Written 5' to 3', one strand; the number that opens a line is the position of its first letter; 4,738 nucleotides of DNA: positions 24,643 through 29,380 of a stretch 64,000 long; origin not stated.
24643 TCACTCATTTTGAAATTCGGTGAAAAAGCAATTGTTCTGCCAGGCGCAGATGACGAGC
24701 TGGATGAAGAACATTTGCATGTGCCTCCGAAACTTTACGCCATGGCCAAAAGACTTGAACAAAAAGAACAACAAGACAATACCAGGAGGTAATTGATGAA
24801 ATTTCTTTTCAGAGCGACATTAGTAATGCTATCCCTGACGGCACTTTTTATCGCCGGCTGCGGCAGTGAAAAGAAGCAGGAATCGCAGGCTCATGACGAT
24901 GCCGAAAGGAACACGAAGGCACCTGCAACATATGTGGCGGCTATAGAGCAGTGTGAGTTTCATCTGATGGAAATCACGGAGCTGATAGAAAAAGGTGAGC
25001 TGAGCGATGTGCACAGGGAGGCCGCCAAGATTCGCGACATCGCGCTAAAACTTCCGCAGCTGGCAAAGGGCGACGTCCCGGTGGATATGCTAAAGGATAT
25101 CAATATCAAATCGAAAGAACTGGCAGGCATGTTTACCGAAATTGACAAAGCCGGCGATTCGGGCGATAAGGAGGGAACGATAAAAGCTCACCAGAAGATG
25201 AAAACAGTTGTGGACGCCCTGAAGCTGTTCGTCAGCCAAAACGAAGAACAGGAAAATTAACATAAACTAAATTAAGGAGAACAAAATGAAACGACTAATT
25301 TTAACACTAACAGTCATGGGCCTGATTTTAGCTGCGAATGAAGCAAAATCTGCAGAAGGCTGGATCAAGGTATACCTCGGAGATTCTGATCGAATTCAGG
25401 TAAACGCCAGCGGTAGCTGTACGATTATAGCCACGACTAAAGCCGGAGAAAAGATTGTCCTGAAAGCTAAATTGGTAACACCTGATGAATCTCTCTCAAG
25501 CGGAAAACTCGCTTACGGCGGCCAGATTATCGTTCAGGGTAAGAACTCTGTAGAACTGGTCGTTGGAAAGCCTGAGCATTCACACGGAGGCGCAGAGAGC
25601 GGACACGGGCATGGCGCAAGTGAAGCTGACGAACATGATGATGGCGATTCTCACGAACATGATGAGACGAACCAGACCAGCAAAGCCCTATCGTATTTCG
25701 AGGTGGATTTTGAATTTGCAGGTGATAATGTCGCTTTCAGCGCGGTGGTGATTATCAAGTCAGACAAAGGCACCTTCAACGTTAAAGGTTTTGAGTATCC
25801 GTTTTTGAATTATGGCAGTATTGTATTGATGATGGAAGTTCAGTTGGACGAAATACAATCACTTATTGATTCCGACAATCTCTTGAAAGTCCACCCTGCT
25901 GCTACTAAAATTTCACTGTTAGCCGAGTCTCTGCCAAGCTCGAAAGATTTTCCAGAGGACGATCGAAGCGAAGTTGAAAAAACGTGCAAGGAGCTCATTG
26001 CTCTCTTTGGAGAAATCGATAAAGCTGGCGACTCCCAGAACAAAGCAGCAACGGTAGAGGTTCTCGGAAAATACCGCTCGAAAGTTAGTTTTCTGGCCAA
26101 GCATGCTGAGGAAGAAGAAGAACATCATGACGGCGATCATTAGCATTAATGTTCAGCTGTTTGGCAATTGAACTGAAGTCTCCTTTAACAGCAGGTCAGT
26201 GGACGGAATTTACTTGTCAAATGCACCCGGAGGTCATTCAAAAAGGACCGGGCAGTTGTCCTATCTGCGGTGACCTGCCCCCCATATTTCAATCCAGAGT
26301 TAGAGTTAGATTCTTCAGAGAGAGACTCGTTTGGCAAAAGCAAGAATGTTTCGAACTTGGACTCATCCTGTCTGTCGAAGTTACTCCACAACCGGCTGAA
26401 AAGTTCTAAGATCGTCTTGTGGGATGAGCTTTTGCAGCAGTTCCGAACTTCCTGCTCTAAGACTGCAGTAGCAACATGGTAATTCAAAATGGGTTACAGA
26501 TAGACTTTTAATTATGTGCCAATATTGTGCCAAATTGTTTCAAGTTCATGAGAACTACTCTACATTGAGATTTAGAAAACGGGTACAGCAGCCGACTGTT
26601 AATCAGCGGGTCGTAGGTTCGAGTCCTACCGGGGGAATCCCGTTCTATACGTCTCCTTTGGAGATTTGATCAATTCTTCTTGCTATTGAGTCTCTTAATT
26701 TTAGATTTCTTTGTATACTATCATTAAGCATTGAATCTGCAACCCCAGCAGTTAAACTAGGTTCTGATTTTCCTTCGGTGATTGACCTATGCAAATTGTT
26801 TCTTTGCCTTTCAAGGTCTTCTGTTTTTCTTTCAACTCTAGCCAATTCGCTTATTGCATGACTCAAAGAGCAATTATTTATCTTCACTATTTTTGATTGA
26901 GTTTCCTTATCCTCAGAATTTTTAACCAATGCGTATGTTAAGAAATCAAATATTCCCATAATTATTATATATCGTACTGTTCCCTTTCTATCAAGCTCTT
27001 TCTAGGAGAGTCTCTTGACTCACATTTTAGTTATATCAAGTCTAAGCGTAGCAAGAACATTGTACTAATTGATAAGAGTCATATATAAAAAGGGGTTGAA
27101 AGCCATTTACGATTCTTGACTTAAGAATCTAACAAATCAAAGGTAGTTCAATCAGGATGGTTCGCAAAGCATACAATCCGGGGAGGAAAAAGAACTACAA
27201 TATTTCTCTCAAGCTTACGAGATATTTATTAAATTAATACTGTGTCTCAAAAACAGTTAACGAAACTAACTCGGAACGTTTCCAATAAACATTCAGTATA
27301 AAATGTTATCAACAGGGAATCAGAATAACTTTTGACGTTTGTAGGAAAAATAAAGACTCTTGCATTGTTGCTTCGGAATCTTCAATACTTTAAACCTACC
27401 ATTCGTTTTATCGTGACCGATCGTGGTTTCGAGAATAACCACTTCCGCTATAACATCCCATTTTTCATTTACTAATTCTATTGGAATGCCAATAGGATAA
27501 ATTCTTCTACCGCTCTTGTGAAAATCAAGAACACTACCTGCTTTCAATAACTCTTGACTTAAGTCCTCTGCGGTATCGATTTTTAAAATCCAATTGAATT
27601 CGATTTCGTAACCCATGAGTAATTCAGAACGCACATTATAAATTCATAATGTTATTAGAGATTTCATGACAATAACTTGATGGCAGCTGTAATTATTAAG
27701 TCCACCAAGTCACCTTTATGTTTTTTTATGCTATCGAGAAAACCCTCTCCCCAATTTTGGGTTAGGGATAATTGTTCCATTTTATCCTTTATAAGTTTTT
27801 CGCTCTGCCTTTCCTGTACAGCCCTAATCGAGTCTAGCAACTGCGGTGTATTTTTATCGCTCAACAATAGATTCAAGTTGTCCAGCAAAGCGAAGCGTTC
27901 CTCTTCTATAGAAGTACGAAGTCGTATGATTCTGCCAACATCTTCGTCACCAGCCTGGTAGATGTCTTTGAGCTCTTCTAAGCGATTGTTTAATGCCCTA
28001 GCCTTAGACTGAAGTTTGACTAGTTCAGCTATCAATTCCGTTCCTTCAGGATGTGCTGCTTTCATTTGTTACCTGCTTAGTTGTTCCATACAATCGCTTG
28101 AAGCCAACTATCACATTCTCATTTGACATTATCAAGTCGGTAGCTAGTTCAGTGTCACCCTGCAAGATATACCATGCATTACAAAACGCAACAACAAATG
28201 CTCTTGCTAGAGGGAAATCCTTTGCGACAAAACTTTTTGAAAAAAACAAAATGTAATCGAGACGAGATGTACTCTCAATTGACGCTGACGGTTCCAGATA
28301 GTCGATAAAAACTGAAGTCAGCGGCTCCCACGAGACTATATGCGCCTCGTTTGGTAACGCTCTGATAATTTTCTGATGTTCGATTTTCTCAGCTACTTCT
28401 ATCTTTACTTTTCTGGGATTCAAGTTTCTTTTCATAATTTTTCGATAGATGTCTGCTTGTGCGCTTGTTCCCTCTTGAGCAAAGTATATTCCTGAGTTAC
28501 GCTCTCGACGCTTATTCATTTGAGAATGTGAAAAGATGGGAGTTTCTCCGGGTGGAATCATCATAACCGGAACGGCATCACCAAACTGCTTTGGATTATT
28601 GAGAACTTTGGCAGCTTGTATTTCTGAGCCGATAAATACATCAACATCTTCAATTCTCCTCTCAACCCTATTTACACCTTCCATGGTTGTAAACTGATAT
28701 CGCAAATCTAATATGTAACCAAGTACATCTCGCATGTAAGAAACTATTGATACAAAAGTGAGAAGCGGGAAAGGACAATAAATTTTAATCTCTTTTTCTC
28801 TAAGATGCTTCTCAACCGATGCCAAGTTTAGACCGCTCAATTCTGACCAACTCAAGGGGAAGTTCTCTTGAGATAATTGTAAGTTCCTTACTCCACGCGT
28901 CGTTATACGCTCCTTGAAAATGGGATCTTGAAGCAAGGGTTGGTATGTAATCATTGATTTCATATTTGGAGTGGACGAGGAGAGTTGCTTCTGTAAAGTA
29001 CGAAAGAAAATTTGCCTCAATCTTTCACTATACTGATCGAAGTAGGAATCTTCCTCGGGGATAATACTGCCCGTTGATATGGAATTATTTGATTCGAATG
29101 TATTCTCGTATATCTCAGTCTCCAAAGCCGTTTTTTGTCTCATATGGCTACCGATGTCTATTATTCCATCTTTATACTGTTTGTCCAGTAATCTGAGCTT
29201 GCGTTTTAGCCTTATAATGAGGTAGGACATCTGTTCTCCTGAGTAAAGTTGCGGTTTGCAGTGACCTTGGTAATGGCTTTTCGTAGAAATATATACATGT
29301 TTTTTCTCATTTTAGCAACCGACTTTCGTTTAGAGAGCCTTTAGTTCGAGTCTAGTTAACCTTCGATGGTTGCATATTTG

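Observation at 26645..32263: Candidate undescribed system: DHODH-like barrel fused to a PBP-like domain, a CCA/poly(A)-polymerase-type NTase, a second PBP-like protein and coiled-coil proteins, inside a defence-type island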

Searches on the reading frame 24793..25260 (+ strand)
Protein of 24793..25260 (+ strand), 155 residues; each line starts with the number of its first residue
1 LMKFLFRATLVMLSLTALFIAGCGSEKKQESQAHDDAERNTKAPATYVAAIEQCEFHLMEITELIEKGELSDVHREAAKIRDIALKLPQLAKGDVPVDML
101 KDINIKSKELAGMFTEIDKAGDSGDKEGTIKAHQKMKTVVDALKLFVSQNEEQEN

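Call 79: search_protein_families(library=pfam, proteins=[window:24793-25260:+], max_evalue=0.5)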
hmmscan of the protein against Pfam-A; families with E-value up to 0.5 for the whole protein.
window:24793-25260:+ (155 aa): 1 family
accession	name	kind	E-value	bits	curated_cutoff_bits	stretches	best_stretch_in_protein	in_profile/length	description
PF05757.16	PsbQ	-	0.029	14.9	26.9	1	42-141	98-197/204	Oxygen evolving enhancer protein 3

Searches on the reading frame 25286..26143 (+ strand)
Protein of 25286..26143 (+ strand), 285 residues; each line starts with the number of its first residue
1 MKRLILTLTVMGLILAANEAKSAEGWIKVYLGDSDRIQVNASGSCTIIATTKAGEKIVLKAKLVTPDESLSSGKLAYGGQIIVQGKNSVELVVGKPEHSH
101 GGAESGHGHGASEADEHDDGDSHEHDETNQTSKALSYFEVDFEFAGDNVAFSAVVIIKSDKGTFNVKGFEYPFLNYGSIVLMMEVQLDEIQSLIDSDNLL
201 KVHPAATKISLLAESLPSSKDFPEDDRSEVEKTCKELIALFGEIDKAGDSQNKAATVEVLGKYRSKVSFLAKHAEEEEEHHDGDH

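Call 79: search_protein_families(library=pfam, proteins=[window:25286-26143:+], max_evalue=0.5)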
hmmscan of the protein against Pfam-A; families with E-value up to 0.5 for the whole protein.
window:25286-26143:+ (285 aa): 1 family
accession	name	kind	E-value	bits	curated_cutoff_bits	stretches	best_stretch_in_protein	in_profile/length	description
PF03885.18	DUF327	-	0.065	13.6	25.8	1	229-276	34-81/143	Protein of unknown function (DUF327)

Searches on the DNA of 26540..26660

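Call 100: search_rna_families(source=window, start=26540, end=26660, threshold=evalue, max_evalue=10, show_alignments=2)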
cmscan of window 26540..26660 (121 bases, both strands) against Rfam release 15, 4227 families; matches with E-value up to 10: 2.
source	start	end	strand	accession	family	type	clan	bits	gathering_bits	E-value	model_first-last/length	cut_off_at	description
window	26540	26637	+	RF00005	tRNA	Gene; tRNA;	CL00001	21.7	29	0.012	12-71/71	5'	tRNA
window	26607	26660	-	RF02194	HPnc0260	Gene; antisense;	-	21.1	59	3.7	81-156/156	5'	Bacterial antisense RNA HPnc0260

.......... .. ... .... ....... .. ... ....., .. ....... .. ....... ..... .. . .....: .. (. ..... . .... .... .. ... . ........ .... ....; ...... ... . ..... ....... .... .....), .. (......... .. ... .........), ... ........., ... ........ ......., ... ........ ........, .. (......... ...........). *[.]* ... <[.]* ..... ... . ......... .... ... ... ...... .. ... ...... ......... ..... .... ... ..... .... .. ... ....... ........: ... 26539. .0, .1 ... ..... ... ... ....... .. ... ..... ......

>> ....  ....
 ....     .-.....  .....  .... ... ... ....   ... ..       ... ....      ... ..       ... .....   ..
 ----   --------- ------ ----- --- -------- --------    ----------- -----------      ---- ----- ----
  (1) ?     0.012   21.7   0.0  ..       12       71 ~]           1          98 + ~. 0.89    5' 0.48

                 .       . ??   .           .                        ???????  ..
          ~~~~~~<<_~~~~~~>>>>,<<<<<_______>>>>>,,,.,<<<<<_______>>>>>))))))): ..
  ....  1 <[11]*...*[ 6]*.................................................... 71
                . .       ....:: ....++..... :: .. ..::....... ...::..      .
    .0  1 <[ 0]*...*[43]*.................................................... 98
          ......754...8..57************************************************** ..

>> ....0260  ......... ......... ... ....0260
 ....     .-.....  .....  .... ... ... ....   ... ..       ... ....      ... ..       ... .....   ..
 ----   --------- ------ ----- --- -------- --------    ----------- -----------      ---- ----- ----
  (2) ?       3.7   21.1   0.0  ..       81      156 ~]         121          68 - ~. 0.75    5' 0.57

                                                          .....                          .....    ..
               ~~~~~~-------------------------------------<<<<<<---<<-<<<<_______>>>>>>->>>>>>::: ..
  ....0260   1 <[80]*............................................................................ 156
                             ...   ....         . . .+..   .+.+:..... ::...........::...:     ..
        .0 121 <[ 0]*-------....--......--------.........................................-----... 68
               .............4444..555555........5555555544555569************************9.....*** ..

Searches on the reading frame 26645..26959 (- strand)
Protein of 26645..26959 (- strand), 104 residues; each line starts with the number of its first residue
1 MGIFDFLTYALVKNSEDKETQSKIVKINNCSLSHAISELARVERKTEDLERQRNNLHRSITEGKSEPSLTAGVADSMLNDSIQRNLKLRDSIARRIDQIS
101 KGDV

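Call 4: search_protein_families(library=pfam, proteins=[window:26645-26959:-], max_evalue=1)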
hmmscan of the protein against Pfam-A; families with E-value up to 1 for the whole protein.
window:26645-26959:- (104 aa): 3 families
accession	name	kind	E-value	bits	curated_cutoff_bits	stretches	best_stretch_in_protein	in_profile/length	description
PF04012.17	PspA_IM30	-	0.021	14.9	33.9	1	26-86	154-211/220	PspA/IM30 family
PF14992.11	TMCO5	-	0.054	13.2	32.2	1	13-96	45-129/280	TMCO5 family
PF16735.10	MYO10_CC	-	0.074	13.7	27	1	36-62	6-32/52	Unconventional myosin-X coiled coil domain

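Call 5: search_protein_families(library=padloc, proteins=[window:26645-26959:-], max_evalue=1)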
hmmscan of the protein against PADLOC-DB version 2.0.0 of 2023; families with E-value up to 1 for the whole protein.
window:26645-26959:- (104 aa): 1 family
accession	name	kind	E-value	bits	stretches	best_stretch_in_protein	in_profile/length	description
PDLC02549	PglZ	-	0.029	10.3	1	12-74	354-419/726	PglZ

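Call 6: search_protein_families(library=ncbifam, proteins=[window:26645-26959:-], max_evalue=1)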
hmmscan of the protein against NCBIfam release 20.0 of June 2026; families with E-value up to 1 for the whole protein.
window:26645-26959:- (104 aa): 1 family
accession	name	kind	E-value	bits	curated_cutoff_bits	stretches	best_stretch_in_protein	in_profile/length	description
TIGR01237.1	D1pyr5carbox2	equivalog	0.061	12.1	659.65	1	8-45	32-69/511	L-glutamate gamma-semialdehyde dehydrogenase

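Call 59: search_protein_families(library=phrogs, proteins=[window:26645-26959:-], max_evalue=0.01)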
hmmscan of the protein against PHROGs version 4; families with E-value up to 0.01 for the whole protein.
window:26645-26959:- (104 aa): 0 families

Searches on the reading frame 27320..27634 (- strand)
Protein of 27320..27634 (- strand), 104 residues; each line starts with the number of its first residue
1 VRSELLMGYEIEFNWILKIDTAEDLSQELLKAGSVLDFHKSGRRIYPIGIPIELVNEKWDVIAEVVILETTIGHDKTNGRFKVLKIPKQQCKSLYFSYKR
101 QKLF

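Call 4: search_protein_families(library=pfam, proteins=[window:27320-27634:-], max_evalue=1)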
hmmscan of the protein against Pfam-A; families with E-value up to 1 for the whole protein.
window:27320-27634:- (104 aa): 2 families
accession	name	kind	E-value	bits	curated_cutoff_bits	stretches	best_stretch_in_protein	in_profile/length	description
PF12202.14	OSR1_C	-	0.0059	17.1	22.4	1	10-35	21-46/63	Oxidative-stress-responsive kinase 1 C-terminal domain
PF10763.15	DUF2584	-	0.044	14.2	25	1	7-80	1-70/80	Protein of unknown function (DUF2584)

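Call 5: search_protein_families(library=padloc, proteins=[window:27320-27634:-], max_evalue=1)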
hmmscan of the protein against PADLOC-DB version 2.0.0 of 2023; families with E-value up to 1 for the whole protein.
window:27320-27634:- (104 aa): 0 families

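Call 6: search_protein_families(library=ncbifam, proteins=[window:27320-27634:-], max_evalue=1)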
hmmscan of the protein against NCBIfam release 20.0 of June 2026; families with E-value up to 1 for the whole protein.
window:27320-27634:- (104 aa): 0 families

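Call 59: search_protein_families(library=phrogs, proteins=[window:27320-27634:-], max_evalue=0.01)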
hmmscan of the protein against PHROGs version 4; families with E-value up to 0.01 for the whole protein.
window:27320-27634:- (104 aa): 0 families

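Call 107: search_solved_structures(query=window:27323-27634:-, max_evalue=1)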
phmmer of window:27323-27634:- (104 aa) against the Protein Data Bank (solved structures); distinct sequences matched with E-value up to 1: 1.
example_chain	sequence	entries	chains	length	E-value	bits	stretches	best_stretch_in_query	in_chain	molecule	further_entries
2lru_A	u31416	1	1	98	0.81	12.8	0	10-41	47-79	Serine/threonine-protein kinase WNK1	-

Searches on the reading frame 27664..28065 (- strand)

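Call 4: search_protein_families(library=pfam, proteins=[window:27664-28065:-], max_evalue=1)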
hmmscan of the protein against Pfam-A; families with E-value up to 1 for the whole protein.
window:27664-28065:- (133 aa): 1 family
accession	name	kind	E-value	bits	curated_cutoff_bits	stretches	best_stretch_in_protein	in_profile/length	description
PF09871.14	DUF2098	-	0.062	14.1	25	1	43-103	16-73/94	Uncharacterized protein conserved in archaea (DUF2098)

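Call 5: search_protein_families(library=padloc, proteins=[window:27664-28065:-], max_evalue=1)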
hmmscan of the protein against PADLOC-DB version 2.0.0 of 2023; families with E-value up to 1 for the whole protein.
window:27664-28065:- (133 aa): 0 families

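Call 6: search_protein_families(library=ncbifam, proteins=[window:27664-28065:-], max_evalue=1)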
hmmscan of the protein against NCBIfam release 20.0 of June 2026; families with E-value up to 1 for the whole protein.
window:27664-28065:- (133 aa): 1 family
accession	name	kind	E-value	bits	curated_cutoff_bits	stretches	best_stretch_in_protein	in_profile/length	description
NF006570.0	PRK09084.1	equivalog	0.11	11.5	455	1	13-105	46-140/452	lysine-sensitive aspartokinase 3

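Call 59: search_protein_families(library=phrogs, proteins=[window:27664-28065:-], max_evalue=0.01)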
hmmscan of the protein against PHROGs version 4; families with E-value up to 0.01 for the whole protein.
window:27664-28065:- (133 aa): 0 families

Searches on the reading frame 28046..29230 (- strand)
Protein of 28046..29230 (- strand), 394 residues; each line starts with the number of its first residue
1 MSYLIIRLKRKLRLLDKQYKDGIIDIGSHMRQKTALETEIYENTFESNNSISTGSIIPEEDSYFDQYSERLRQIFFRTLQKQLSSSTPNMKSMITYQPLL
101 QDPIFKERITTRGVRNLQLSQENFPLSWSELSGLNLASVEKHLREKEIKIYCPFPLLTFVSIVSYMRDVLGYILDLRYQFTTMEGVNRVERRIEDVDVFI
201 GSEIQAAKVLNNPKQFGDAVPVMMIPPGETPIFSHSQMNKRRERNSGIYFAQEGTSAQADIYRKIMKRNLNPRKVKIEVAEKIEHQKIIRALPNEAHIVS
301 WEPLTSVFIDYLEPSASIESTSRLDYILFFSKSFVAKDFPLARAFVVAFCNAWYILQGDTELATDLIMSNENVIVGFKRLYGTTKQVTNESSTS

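Call 4: search_protein_families(library=pfam, proteins=[window:28046-29230:-], max_evalue=1)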
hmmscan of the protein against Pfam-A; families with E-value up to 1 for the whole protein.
window:28046-29230:- (394 aa): 2 families
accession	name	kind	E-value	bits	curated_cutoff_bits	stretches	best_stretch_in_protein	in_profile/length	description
PF15846.10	DUF4720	-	0.12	12.7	27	0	54-82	17-45/96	Domain of unknown function (DUF4720)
PF10167.14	BORCS8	-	0.15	12.5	25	0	33-91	51-109/112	BLOC-1-related complex sub-unit 8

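Call 5: search_protein_families(library=padloc, proteins=[window:28046-29230:-], max_evalue=1)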
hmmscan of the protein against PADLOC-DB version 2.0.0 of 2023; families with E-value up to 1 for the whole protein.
window:28046-29230:- (394 aa): 0 families

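Call 6: search_protein_families(library=ncbifam, proteins=[window:28046-29230:-], max_evalue=1)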
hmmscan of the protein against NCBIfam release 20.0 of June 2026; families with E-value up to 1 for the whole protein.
window:28046-29230:- (394 aa): 0 families

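Call 59: search_protein_families(library=phrogs, proteins=[window:28046-29230:-], max_evalue=0.01)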
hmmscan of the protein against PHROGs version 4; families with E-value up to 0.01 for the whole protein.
window:28046-29230:- (394 aa): 0 families

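Call 61: find_related_loci(query=window:28046-29227:-, collection=viral_contigs, flank=8000)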
Query window:28046-29227:- (393 aa) in viral_contigs; peptide patterns used: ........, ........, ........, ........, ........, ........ (x = any residue, [..] = any of these).
6 stretches matched a pattern, but none encodes a relative of the query by tblastn (E <= 1e-3).

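Call 68: find_related_loci(query=window:28046-29227:-, collection=metagenome_contigs, flank=8000)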
Query window:28046-29227:- (393 aa) in metagenome_contigs; peptide patterns used: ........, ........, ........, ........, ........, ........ (x = any residue, [..] = any of these).
96 stretches matched a pattern, but none encodes a relative of the query by tblastn (E <= 1e-3).

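Call 69: list_cluster_members(proteins=[window:28046-29227:-, window:27664-28062:-, window:27320-27631:-, window:26645-26956:-, window:29533-31407:+, window:31445-32260:+])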
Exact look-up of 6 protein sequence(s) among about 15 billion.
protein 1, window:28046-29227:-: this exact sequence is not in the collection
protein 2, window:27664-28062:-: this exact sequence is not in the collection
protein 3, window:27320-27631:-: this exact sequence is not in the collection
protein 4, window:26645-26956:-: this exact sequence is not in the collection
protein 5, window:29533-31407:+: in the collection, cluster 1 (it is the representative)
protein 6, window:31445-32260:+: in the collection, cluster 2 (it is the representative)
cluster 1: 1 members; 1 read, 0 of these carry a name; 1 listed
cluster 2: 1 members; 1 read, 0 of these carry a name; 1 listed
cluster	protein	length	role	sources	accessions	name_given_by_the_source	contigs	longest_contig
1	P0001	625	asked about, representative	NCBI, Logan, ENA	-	-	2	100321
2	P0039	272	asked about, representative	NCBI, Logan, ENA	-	-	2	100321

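Call 71: search_dna_similar(query=window:28049-29230:-, collection=plasmids, mode=protein, max_evalue=0.001, max_rows=15)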
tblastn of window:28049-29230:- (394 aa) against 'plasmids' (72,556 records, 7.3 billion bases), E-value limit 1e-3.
No match.

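Call 72: search_dna_similar(query=window:28049-29230:-, collection=phages, mode=protein, max_evalue=0.001, max_rows=15)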
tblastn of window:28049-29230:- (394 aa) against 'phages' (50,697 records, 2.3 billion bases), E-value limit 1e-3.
No match.

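Call 105: search_solved_structures(query=window:28049-29230:-, max_evalue=1)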
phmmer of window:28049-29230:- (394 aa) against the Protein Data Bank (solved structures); distinct sequences matched with E-value up to 1: 2.
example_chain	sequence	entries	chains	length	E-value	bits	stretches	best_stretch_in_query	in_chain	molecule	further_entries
9g0j_A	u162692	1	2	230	0.04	16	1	19-110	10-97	ATLF-like domain-containing protein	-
9g3t_A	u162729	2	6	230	0.041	16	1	19-110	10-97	ATLF-like domain-containing protein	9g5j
